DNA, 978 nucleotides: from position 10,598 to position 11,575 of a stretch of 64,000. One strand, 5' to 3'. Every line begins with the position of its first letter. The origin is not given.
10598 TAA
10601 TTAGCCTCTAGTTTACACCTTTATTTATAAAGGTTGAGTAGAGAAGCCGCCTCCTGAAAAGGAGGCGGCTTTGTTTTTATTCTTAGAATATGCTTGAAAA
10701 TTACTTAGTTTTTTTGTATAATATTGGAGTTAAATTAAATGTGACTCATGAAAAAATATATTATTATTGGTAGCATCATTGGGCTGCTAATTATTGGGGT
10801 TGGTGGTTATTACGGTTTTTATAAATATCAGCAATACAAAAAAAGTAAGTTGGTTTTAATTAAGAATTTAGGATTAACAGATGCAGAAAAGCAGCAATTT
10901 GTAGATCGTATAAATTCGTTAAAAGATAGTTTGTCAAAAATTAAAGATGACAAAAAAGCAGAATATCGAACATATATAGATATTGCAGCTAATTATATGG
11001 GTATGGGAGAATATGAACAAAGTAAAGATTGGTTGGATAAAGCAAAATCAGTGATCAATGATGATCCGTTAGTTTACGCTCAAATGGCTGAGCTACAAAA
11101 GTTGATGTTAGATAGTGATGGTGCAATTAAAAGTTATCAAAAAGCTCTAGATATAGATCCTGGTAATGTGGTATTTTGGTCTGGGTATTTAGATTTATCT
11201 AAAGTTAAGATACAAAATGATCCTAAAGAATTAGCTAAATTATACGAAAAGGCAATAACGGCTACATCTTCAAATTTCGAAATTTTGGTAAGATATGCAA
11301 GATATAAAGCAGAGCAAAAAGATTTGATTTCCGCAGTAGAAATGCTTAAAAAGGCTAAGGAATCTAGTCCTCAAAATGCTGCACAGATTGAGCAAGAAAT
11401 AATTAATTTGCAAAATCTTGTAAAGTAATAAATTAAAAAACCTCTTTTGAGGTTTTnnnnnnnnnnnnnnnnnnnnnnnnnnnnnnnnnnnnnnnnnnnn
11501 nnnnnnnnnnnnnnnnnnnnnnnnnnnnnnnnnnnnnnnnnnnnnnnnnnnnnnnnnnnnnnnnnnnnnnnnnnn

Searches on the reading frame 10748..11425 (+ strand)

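Call 8: search_protein_families(library=pfam, proteins=[window:10748-11425:+], max_evalue=0.001)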
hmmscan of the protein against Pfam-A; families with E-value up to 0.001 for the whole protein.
window:10748-11425:+ (226 aa): 12 families
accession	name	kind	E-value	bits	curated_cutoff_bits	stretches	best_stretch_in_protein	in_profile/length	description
PF14559.12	TPR_19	-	5.2e-10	39.9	25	0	158-212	6-60/68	Tetratricopeptide repeat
PF13181.12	TPR_8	-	6.5e-09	35.7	25.7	0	110-139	4-33/34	Tetratricopeptide repeat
PF07719.23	TPR_2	-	1.8e-08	34.3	27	0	109-140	3-34/34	Tetratricopeptide repeat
PF00515.34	TPR_1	-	1.1e-07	31.8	27.8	1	109-140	3-34/34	Tetratricopeptide repeat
PF13428.12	TPR_14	-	1.5e-07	31.9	23.5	0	156-185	14-43/44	Tetratricopeptide repeat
PF23241.1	HAT_PRP39_C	-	2.3e-07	31.4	33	1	129-215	13-96/139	PRP39 C-terminal HAT repeat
PF13414.12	TPR_11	-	3.9e-07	30.1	26.8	0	124-141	11-28/42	TPR repeat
PF13424.12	TPR_12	-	3.4e-06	27.6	30.1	0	74-137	4-75/77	Tetratricopeptide repeat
PF23914.1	TPR_CcmH_CycH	-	5.5e-06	26.7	42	1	120-212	63-156/158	Cytochrome c-type biogenesis protein H TPR domain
PF13431.12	TPR_17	-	9.7e-06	25.9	24.4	0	165-197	1-33/34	Tetratricopeptide repeat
PF23240.1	HAT_PRP39_N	-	0.00065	20.3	27.7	0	121-202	62-150/168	PRP39 N-terminal HAT repeat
PF13429.12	TPR_15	-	0.00086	19.2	26.2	0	54-133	195-274/280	Tetratricopeptide repeat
